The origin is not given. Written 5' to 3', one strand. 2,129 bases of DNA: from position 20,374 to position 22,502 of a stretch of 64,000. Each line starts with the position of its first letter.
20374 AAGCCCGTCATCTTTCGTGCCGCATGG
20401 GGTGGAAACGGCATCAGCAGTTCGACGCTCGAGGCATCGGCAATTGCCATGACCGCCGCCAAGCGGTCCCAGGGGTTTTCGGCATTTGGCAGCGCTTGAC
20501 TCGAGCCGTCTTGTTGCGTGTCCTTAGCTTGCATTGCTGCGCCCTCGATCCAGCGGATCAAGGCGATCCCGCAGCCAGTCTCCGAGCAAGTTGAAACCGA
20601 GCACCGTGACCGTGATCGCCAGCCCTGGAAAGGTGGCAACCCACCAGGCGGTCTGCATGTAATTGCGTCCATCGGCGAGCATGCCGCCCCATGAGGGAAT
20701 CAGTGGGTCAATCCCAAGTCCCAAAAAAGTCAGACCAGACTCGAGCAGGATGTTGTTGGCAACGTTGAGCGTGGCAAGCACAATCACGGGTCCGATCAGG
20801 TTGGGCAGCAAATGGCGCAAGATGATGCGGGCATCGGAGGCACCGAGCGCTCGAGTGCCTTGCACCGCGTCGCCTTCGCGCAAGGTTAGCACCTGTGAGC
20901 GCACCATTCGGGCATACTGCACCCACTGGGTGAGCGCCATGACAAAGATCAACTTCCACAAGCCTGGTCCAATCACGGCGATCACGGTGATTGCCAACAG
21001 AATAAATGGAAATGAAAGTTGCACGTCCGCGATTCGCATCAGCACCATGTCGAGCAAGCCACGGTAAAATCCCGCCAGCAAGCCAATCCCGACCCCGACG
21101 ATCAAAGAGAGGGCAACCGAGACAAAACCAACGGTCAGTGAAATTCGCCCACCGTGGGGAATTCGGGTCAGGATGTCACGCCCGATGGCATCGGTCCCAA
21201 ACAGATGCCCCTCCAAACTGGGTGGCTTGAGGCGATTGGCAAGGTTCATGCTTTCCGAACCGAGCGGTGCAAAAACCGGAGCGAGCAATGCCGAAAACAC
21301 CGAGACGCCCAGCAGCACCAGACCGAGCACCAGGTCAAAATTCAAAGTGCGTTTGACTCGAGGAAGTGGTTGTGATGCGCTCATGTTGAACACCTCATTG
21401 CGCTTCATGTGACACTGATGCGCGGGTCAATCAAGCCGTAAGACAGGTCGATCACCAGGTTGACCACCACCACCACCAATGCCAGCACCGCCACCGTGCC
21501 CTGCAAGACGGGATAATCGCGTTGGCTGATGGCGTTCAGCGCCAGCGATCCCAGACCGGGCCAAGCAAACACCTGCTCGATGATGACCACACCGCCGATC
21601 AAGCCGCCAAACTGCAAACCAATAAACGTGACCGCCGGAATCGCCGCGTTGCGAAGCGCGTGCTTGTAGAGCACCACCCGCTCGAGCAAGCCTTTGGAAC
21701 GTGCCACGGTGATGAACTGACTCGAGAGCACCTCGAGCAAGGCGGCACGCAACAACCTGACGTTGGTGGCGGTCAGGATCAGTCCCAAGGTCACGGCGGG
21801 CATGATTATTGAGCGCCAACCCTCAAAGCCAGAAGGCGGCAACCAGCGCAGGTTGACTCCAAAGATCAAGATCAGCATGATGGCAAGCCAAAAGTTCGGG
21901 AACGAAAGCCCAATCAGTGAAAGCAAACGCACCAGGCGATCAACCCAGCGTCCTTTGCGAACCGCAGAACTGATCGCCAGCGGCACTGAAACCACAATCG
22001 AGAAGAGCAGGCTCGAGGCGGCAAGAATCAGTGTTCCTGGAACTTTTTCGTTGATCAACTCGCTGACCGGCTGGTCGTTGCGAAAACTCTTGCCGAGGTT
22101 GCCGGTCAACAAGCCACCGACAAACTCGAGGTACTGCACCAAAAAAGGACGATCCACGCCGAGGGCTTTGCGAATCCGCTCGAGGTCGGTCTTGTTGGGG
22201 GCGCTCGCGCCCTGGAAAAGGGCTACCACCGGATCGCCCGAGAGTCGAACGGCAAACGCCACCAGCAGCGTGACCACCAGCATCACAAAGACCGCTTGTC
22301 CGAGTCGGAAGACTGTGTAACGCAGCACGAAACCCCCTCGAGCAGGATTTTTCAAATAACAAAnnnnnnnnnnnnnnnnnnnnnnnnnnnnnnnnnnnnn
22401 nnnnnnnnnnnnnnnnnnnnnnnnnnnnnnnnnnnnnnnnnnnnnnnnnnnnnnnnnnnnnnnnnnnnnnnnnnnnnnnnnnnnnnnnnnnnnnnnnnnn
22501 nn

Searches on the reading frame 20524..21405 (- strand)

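Call 80: search_protein_families(library=pfam, proteins=[window:20524-21405:-], max_evalue=0.00001)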
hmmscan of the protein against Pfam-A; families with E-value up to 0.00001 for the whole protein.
window:20524-21405:- (293 aa): 1 family
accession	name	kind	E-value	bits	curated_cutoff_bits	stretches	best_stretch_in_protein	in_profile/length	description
PF00528.27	BPD_transp_1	-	1.2e-29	103.8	26.4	1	104-284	1-180/184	Binding-protein-dependent transport system inner membrane component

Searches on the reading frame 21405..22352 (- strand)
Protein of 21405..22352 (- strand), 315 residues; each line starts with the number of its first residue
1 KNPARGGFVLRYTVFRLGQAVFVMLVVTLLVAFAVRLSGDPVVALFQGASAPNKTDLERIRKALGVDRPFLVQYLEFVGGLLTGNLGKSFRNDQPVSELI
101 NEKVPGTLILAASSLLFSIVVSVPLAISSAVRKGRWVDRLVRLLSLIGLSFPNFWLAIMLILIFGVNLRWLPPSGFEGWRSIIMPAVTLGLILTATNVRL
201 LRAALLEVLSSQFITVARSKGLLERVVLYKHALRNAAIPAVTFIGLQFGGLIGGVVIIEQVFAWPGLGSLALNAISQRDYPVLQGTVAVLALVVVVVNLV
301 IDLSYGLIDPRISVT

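Call 80: search_protein_families(library=pfam, proteins=[window:21405-22352:-], max_evalue=0.00001)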
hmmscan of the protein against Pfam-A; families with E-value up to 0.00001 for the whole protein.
window:21405-22352:- (315 aa): 2 families
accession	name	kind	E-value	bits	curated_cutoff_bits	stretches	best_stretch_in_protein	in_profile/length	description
PF00528.27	BPD_transp_1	-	1.2e-42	146.1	26.4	1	123-313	2-183/184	Binding-protein-dependent transport system inner membrane component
PF19300.4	BPD_transp_1_N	-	2.1e-10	41.2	23.8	1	10-111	2-114/114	Binding-prot-dependent transport system membrane comp, N-term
